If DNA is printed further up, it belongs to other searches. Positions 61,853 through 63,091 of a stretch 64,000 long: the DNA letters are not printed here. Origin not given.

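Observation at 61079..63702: Tandem Rrf2 regulators + Cys-rich 4Fe-4S protein + cupin + YgbA-like protein: candidate nitrosative/redox-stress module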

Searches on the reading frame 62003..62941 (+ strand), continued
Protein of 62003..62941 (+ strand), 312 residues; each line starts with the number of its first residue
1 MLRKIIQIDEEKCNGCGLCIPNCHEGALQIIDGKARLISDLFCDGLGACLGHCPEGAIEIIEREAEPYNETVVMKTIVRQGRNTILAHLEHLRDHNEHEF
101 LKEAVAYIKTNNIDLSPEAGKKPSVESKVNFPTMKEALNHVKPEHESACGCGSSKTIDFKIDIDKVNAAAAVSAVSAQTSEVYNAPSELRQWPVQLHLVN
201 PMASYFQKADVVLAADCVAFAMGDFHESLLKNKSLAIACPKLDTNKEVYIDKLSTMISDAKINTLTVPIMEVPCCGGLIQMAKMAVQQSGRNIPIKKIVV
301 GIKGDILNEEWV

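Call 7: find_encoding_contigs(protein=P0001, flank=10000, max_places=3)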
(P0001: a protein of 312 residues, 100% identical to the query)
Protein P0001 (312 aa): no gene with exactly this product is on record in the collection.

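Call 9: find_encoding_contigs(protein=P0005, flank=6000, max_places=3)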
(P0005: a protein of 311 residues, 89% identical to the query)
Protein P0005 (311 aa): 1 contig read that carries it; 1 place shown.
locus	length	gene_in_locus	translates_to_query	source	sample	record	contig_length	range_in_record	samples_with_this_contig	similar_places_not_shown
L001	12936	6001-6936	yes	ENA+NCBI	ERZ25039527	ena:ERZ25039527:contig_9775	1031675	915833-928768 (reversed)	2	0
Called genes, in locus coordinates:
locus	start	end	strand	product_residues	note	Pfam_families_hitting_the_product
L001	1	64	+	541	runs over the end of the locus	PF01293:PEPCK_ATP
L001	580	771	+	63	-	PF00313:CSD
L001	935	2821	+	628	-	PF00005:ABC_tran, PF00006:ATP-synt_ab (faint), PF02463:SMC_N (faint), PF13555:AAA_29 (faint), PF13304:AAA_21 (weak), PF12848:ABC_tran_Xtn, PF00005:ABC_tran, PF16326:ABC_tran_CTD, +2 more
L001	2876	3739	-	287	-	PF02517:Rce1-like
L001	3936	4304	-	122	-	PF24709:DUF7670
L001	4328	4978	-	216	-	-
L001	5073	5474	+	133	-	PF02082:Rrf2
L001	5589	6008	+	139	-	PF02082:Rrf2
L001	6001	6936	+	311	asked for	PF00037:Fer4 (weak), PF12837:Fer4_6 (weak), PF12838:Fer4_7 (faint), PF13237:Fer4_10 (weak), PF14697:Fer4_21 (weak), PF13187:Fer4_9 (weak), PF27217:AF_0155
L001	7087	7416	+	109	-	PF07883:Cupin_2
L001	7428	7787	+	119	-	PF11756:YgbA_NO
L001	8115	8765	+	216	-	PF16702:DUF5063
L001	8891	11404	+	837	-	PF04023:FeoA, PF00009:GTP_EFTU (faint), PF01926:MMR_HSR1, PF02421:FeoB_N, PF17910:FeoB_Cyto, PF07670:Gate, PF07664:FeoB_C, PF07670:Gate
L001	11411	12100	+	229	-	PF13398:Peptidase_M50B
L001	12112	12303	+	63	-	PF12669:FeoB_associated (weak)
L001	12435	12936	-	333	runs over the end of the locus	PF00154:RecA_N, PF08423:Rad51, PF06745:ATPase, PF01637:ATPase_2 (weak), PF27531:MT3502_N (weak), PF21096:RecA_C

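Call 10: find_encoding_contigs(protein=P0008, flank=6000, max_places=3)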
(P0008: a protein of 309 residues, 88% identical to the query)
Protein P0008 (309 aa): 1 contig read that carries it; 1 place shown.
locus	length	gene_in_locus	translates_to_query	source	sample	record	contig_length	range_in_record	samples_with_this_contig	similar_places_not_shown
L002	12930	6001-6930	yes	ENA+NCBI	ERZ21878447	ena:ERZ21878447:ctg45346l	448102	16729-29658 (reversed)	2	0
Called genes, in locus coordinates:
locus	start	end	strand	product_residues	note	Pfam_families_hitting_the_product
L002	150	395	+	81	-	PF03692:CxxCxxCC (weak)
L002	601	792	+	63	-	PF00313:CSD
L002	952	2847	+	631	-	PF00005:ABC_tran, PF00006:ATP-synt_ab (faint), PF02463:SMC_N (faint), PF13401:AAA_22 (faint), PF13304:AAA_21 (weak), PF12848:ABC_tran_Xtn, PF00005:ABC_tran, PF16326:ABC_tran_CTD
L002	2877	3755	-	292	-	PF02517:Rce1-like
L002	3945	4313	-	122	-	PF24709:DUF7670 (weak)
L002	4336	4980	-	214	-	-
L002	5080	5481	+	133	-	PF02082:Rrf2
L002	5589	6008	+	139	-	PF02082:Rrf2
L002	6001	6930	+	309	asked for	PF00037:Fer4 (faint), PF12837:Fer4_6 (weak), PF12838:Fer4_7 (faint), PF13237:Fer4_10 (weak), PF14697:Fer4_21 (weak), PF13187:Fer4_9 (weak), PF27217:AF_0155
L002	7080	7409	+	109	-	PF07883:Cupin_2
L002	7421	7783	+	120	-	PF11756:YgbA_NO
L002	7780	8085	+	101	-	PF07883:Cupin_2 (weak)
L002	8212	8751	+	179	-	PF16702:DUF5063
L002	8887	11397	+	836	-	PF04023:FeoA, PF00009:GTP_EFTU (faint), PF01926:MMR_HSR1, PF02421:FeoB_N, PF17910:FeoB_Cyto, PF07670:Gate, PF07664:FeoB_C, PF07670:Gate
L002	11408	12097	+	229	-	PF13398:Peptidase_M50B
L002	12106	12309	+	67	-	-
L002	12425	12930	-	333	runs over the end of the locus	PF00154:RecA_N, PF08423:Rad51, PF06745:ATPase, PF27531:MT3502_N (weak), PF21096:RecA_C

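Call 20: find_related_loci(query=A2, collection=genome_contigs, flank=8000)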
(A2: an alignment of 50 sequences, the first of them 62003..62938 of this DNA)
Query A2 (312 aa) in genome_contigs; peptide patterns used: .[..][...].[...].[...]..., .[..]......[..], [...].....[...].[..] (x = any residue, [..] = any of these).
600 stretches matched a pattern (row limit reached: there are more); 509 encode a relative of the query (tblastn E <= 1e-3); the best 80 are kept; 80 distinct loci.
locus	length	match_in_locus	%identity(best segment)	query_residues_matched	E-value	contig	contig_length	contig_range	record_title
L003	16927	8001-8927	71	1-312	2e-154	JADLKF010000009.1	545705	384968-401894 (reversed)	MAG: Lentimicrobiaceae bacterium isolate DFE_LEN c_000000000056, whole genome shotgun sequence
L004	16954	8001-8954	62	1-312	1e-132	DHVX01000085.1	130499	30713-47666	MAG TPA_asm: Bacteroidales bacterium UBA5197 UBA5197_contig_2457, whole genome shotgun sequence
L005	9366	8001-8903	63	1-309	4e-127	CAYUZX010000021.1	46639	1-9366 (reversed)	MAG TPA_asm: uncultured Prolixibacteraceae bacterium isolate SRP178699_co1_420 genome assembly, contig: NODE_676_length_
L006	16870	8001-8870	57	1-312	9e-118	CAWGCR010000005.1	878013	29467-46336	MAG: uncultured Bacteroidales bacterium isolate MFD03804.bin.2.165 genome assembly, contig: contig_36342, whole genome s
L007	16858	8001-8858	56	1-312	2e-114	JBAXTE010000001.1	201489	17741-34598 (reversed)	MAG: Bacteroidota bacterium isolate ELA627 MAG627_1, whole genome shotgun sequence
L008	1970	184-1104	54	1-312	2e-117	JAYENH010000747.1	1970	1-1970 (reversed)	MAG: Bacteroidota bacterium isolate MAG060 MAG060_747, whole genome shotgun sequence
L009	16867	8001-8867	55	1-312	4e-110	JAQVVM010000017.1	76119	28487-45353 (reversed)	MAG: Bacteroidales bacterium isolate STF1_8 NODE_571_length_76119_cov_4.595260_Sandtown_F1, whole genome shotgun sequenc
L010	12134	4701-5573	54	1-312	4e-110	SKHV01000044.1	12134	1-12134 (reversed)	MAG: Prolixibacteraceae bacterium isolate CSBr16_227 CSBr16-5615, whole genome shotgun sequence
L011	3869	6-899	55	1-312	2e-111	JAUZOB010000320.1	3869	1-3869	MAG: Bacteroidota bacterium isolate bin67(3d) NHPDAMMJ_320, whole genome shotgun sequence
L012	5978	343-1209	56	1-312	5e-109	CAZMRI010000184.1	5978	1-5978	MAG TPA_asm: uncultured Ignavibacterium sp. isolate SRP217488_co1_202 genome assembly, contig: NODE_13975_length_5978_co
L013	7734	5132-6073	53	1-312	4e-109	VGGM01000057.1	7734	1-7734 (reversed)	MAG: Bacteroidetes bacterium isolate K_DeepCast_150m_m2_259 K_DeepCast_150m_m2_259_Ga0194126_10019920, whole genome shot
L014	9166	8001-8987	52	1-312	1e-108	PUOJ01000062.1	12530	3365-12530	MAG: Bacteroidales bacterium isolate B1Sed10_143R1 B1-Sed10-C6589, whole genome shotgun sequence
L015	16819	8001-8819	54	1-308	8e-108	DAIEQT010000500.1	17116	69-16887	MAG TPA_asm: Ignavibacteria bacterium isolate clean1192 k141_249735, whole genome shotgun sequence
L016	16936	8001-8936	52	1-312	1e-107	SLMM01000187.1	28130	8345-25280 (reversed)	MAG: Bacteroidales bacterium isolate CSSed165cm_359 CSSed16-5cm-2945, whole genome shotgun sequence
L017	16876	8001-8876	53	1-312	2e-107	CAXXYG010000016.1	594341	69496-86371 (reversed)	MAG: Prolixibacteraceae bacterium isolate c5aaabb9-5acb-4620-bd6b-453916c288cd genome assembly, contig: contig_16, whole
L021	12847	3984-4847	53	1-312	1e-105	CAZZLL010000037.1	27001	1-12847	MAG TPA_asm: uncultured Lentimicrobiaceae bacterium isolate SRP141376_co3_47 genome assembly, contig: NODE_4693_length_2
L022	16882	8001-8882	52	1-309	1e-104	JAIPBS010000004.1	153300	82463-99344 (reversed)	MAG: Bacteroidales bacterium isolate Tobar14m-G11 Tobar14m-C40, whole genome shotgun sequence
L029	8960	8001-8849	51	1-312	2e-103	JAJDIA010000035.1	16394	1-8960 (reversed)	Parabacteroides sp. OttesenSCG-928-G21 AH-928-G21_NODE_35, whole genome shotgun sequence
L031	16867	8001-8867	50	1-312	6e-103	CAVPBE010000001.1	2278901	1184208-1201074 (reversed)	MAG: uncultured Bacteroidales bacterium isolate MFD00032.bin.1.235 genome assembly, contig: contig_13604, whole genome s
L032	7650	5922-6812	52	1-312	5e-103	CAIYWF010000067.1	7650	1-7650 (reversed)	MAG: uncultured Chlorobiaceae bacterium isolate AM_bin-3597 genome assembly, contig: bin-3597:067/346, whole genome shot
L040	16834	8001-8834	51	3-312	4e-99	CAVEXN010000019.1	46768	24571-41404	Oscillospiraceae bacterium isolate H07675-L1_cleanbin_000010 genome assembly, contig: Spades_H07675-L1_contig_565, whole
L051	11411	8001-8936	50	1-312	5e-93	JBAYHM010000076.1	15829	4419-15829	MAG: Treponemataceae bacterium isolate SO_2016_GW1_15 scaffold06381_OW334_2016, whole genome shotgun sequence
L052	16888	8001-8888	49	1-312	3e-92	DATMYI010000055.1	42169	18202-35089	MAG TPA_asm: Chlorobaculum sp. isolate SMAG_U13142 k141_20308, whole genome shotgun sequence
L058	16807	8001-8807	50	3-306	1e-86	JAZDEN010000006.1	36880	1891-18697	MAG: archaeon isolate MEGAHIT-group-0.152 k141_14954019, whole genome shotgun sequence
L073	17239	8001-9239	48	3-305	8e-83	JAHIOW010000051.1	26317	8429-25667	MAG: Candidatus Omnitrophota bacterium isolate KR13_S3.mb.28 KR13_S3.mb.28_k141_404972, whole genome shotgun sequence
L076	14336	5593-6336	45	3-312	1e-81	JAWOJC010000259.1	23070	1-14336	MAG: Smithellaceae bacterium isolate CWP6-1.bin.28 k191_3169902, whole genome shotgun sequence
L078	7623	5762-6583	44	1-306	6e-81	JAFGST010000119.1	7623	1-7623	MAG: Candidatus Aminicenantes bacterium isolate Zod_Metabat.920 k87_5875227, whole genome shotgun sequence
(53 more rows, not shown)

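Call 23: search_protein_families(library=pfam, proteins=[L011:996-2642:+, L029:7226-7906:-, L032:1577-3379:-, L031:5051-7105:+, L021:7297-8769:+, L021:6695-7285:+, L031:13403-14533:-, L076:4658-5590:+, L012:1232-2539:+, L031:8979-13229:+], max_evalue=0.00001)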
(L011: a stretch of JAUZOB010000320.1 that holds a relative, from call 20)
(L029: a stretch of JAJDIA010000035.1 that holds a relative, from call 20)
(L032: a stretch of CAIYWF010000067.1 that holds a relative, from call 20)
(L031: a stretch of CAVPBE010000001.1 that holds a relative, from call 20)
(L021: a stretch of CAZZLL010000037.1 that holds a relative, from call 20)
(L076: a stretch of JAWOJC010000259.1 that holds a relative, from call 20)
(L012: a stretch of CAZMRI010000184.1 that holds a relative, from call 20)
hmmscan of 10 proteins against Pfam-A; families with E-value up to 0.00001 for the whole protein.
L011:996-2642:+ (548 aa): 1 family
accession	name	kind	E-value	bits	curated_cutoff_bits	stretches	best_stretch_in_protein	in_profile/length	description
PF03063.25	Prismane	-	3.9e-178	593.7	27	1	3-541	1-513/513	Prismane/CO dehydrogenase family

L029:7226-7906:- (226 aa): 2 families
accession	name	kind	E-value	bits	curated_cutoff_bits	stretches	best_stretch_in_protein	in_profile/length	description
PF00027.35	cNMP_binding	-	1e-12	48.3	27.5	1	38-125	2-88/89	Cyclic nucleotide-binding domain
PF13545.12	HTH_Crp_2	-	3.4e-09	37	27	1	159-223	2-69/70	Crp-like helix-turn-helix domain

L032:1577-3379:- (600 aa): 3 families
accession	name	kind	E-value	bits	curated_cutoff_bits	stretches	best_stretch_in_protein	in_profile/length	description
PF00005.33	ABC_tran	-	1e-30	107.6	25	1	379-523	2-137/137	ABC transporter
PF00664.28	ABC_membrane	-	6.1e-11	43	28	1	66-298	23-256/274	ABC transporter transmembrane region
PF02463.25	SMC_N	-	7.5e-09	35.8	40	1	480-565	135-211/220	RecF/RecN/SMC N terminal domain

L031:5051-7105:+ (684 aa): 2 families
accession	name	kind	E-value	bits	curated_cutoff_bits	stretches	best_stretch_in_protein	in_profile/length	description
PF02518.31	HATPase_c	-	3.2e-24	86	26.4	1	572-683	2-108/111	Histidine kinase-, DNA gyrase B-, and HSP90-like ATPase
PF00512.31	HisKA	-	1.6e-06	28.5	26.9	1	462-522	2-62/66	His Kinase A (phospho-acceptor) domain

L021:7297-8769:+ (490 aa): 2 families
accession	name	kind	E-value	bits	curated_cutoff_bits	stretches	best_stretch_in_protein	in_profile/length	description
PF02335.20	Cytochrom_C552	-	8.8e-179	595.5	24.1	1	60-489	2-435/438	Cytochrome c552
PF14522.11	Cytochrome_C7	-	6.3e-07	29.6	24.8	0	289-342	3-54/67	Cytochrome c7 and related cytochrome c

L021:6695-7285:+ (196 aa): 2 families
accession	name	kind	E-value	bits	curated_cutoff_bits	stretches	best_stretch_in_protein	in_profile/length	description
PF03264.19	Cytochrom_NNT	-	7.8e-11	42.4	24.1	1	12-164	4-171/174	NapC/NirT cytochrome c family, N-terminal region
PF09699.15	Paired_CXXCH_1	-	1.9e-07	31.1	20.6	0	71-87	7-23/41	Doubled CXXCH motif (Paired_CXXCH_1)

L031:13403-14533:- (376 aa): 3 families
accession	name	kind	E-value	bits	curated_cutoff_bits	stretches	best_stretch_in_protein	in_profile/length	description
PF02826.25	2-Hacid_dh_C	-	8.9e-39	133.1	25.1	1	110-257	29-178/178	D-isomer specific 2-hydroxyacid dehydrogenase, NAD binding domain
PF00389.36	2-Hacid_dh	-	1.7e-17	63.8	24.6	1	30-310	31-107/134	D-isomer specific 2-hydroxyacid dehydrogenase, catalytic domain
PF11890.14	DUF3410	-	9.2e-14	51.5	31.4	1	294-371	3-81/81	Domain of unknown function (DUF3410)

L076:4658-5590:+ (310 aa): 2 families
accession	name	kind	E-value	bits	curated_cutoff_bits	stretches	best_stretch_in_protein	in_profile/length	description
PF00056.29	Ldh_1_N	-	1.8e-42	145.2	27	1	4-142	2-141/141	lactate/malate dehydrogenase, NAD binding domain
PF02866.23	Ldh_1_C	-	2.6e-33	115.9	22.6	1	147-304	3-168/174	lactate/malate dehydrogenase, alpha/beta C-terminal domain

L012:1232-2539:+ (435 aa): 3 families
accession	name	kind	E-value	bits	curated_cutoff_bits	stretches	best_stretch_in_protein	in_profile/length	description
PF13596.12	PAS_10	-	7.9e-27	94.4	22.1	1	314-419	1-106/106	PAS domain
PF04282.18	DUF438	-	3.2e-21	75.4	25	1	40-105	1-66/67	Family of unknown function (DUF438)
PF01814.28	Hemerythrin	-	5.5e-17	62.9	25.3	1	116-254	1-127/127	Hemerythrin HHE cation binding domain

L031:8979-13229:+ (1416 aa): 2 families
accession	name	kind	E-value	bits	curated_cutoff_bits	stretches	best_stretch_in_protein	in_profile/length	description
PF01869.26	BcrAD_BadFG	-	2.2e-76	257.4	31.5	2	334-586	1-271/271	BadF/BadG/BcrA/BcrD ATPase family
PF09989.15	DUF2229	-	5.5e-64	216.2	29.4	1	682-902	1-218/218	CoA enzyme activase uncharacterised domain (DUF2229)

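Call 24: predict_structure(alignment_id=A2)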
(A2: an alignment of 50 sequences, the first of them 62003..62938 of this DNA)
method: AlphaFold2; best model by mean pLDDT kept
length: 312 residues; sequences in the alignment: 50
mean_pLDDT: 86.3   pTM: 0.57
mean pLDDT of the five models: 86.3, 84.8, 84.2, 83.3, 83.1
residues with pLDDT >= 90: 198; 70-90: 73; 50-70: 14; < 50: 27
segments of 3 or more residues with pLDDT < 50: 123-149
pLDDT, mean of each block of 10 residues (from residue 1): 93 89 85 89 76 89 93 92 90 91 97 89 46 40 44 83 75 68 84 95 96 97 97 96 91 97 98 95 98 98 98 96
secondary structure, 60 per line:
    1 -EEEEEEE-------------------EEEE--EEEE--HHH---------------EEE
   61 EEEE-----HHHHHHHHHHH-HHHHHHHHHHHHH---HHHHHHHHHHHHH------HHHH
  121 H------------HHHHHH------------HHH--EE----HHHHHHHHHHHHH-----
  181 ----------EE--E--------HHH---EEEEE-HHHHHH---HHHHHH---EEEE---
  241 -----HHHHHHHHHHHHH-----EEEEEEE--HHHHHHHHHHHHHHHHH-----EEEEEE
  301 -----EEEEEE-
elements in order: E2-8 E28-31 E34-37 E58-64 H70-80 H82-94 H98-110 H117-121 H134-139 H163-175 E210-214 H216-221 H225-230 E234-237 H246-258 E264-270 H273-289 E295-300 E306-311

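Call 30: fold_search(model_id=the predicted structure, library=pdb)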
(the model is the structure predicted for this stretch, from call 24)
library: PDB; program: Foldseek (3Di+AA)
matches with E <= 10: 1121; with E <= 0.001: 0
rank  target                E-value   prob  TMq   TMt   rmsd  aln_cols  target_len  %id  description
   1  1ylk_A                3.9e-03  0.96  0.22  0.37  10.9       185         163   11  Crystal Structure of Rv1284 from Mycobacterium tuberculosis in Complex with Thiocyanate (released 2005-03-08)
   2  3ucj_A                8.0e-03  0.95  0.23  0.30   9.8       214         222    8  Coccomyxa beta-carbonic anhydrase in complex with acetazolamide (released 2011-11-23)
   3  2a5v_A                2.1e-02  0.97  0.22  0.31   9.0       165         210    7  Crystal structure of M. tuberculosis beta carbonic anhydrase, Rv3588c, tetrameric form (released 2005-09-20)
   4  1ym3                  2.8e-02  0.75  0.20  0.29  10.4       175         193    8  Crystal Structure of carbonic anhydrase RV3588c from Mycobacterium tuberculosis (released 2005-03-08)
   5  2w3n_B                3.4e-02  0.51  0.21  0.27  12.8       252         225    9  Structure and inhibition of the CO2-sensing carbonic anhydrase Can2 from the pathogenic fungus Cryptococcus neoformans (released 2008-12-30)
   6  2w3q                  3.8e-02  0.90  0.23  0.29   6.8       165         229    7  Structure and inhibition of the CO2-sensing carbonic anhydrase Can2 from the pathogenic fungus Cryptococcus neoformans (released 2008-12-30)
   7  5lu7_A                3.8e-02  0.30  0.16  0.22  13.6       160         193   14  Heptose isomerase GmhA mutant - D61A (released 2017-12-06)
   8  2a5v_B                4.5e-02  0.90  0.22  0.30   6.5       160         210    7  Crystal structure of M. tuberculosis beta carbonic anhydrase, Rv3588c, tetrameric form (released 2005-09-20)
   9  9hbn_B                4.5e-02  0.47  0.20  0.13  15.8       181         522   12  A. vinelandii nitrogenase MoFe protein Anc1b (released 2025-09-10)
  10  6gwu_D                4.8e-02  0.63  0.24  0.34  14.6       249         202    9  Carbonic anhydrase CaNce103p from Candida albicans (released 2018-11-07)
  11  5bq1                  5.4e-02  0.63  0.22  0.30  10.7       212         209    9  Capturing Carbon Dioxide in beta Carbonic Anhydrase (released 2015-10-28)
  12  8v2t                  5.4e-02  0.25  0.16  0.21  13.6       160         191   14  Phosphoheptose isomerase GMHA from Burkholderia pseudomallei bound to inhibitor Mut148591 (released 2023-12-06)
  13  8v4j                  5.4e-02  0.25  0.16  0.21  13.6       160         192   14  Phosphoheptose isomerase GMHA from Burkholderia pseudomallei bound to inhibitor Mut148233 (released 2023-12-13)
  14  8ahx_B                5.8e-02  1.00  0.18  0.47   4.9        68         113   25  Cryo-EM structure of the nitrogen-fixation associated NADH:ferredoxin oxidoreductase RNF from Azotobacter vinelandii (released 2023-11-01)
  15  5cxk_A                5.8e-02  0.66  0.23  0.30  10.5       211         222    9  Crystal structure of beta carbonic anhydrase from Vibrio cholerae (released 2015-12-09)
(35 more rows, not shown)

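Call 56: list_cluster_members(proteins=[window:62003-62938:+, window:61079-61477:+, window:61591-62007:+, window:63004-63330:+, window:63346-63699:+])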
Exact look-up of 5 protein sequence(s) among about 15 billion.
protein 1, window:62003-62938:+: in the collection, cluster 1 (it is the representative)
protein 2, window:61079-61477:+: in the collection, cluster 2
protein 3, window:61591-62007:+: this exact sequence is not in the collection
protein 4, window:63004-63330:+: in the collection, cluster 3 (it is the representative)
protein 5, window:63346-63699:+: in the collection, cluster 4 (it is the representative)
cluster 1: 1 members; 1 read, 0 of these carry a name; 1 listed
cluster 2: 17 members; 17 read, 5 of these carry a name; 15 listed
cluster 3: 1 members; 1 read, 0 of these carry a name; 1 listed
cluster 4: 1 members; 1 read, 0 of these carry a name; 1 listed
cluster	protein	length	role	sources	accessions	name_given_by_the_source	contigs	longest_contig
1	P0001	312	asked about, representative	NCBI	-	-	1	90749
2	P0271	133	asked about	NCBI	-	-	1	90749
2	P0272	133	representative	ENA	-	-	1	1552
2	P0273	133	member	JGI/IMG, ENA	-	Rrf2 family protein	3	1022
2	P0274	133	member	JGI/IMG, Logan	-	Rrf2 family protein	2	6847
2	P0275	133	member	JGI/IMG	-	Rrf2 family transcriptional regulator, nitric oxide-sensitive transcriptional repressor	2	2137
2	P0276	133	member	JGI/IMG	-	Rrf2 family nitric oxide-sensitive transcriptional repressor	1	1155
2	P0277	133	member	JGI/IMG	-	Rrf2 family transcriptional regulator, nitric oxide-sensitive transcriptional repressor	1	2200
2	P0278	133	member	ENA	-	-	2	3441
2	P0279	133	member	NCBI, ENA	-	-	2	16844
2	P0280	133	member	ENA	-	-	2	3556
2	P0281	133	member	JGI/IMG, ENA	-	-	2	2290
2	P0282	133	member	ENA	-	-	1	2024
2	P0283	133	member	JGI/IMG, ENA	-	-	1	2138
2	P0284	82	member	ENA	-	-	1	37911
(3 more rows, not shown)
